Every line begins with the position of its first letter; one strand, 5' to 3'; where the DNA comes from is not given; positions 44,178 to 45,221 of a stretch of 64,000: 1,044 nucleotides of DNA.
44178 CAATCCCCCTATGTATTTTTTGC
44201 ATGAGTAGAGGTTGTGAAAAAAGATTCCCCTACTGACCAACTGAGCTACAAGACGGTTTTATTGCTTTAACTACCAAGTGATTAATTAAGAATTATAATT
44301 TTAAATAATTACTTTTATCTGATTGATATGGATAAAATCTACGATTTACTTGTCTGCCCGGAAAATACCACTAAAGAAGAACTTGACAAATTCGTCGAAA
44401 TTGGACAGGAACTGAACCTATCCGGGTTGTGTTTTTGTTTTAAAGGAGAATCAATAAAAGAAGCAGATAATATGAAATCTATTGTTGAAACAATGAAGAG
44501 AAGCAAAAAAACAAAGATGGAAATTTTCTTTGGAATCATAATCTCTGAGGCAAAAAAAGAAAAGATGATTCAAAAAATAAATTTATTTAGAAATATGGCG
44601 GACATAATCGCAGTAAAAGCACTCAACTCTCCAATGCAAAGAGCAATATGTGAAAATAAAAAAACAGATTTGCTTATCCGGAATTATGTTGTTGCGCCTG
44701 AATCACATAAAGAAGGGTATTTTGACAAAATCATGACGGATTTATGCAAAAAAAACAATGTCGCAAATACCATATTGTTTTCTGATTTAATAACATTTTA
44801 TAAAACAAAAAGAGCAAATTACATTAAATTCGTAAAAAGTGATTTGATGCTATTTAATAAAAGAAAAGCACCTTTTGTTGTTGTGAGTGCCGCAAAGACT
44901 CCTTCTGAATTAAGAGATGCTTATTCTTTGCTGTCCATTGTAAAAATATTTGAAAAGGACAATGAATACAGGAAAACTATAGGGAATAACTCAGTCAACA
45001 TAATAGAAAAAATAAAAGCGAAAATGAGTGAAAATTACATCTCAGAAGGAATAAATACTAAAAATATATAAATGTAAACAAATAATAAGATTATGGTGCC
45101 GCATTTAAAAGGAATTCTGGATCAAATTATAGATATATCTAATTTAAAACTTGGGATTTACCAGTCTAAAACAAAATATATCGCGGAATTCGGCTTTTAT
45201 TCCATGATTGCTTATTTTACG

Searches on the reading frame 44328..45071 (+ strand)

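Call 81: search_protein_families(library=pfam, proteins=[window:44328-45071:+], max_evalue=0.001)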
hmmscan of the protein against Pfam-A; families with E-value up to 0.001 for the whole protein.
window:44328-45071:+ (247 aa): 1 family
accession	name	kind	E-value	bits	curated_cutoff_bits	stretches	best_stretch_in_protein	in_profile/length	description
PF01876.22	RNase_P_p30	-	1.3e-19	70.9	35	1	5-218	1-211/214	RNase P subunit p30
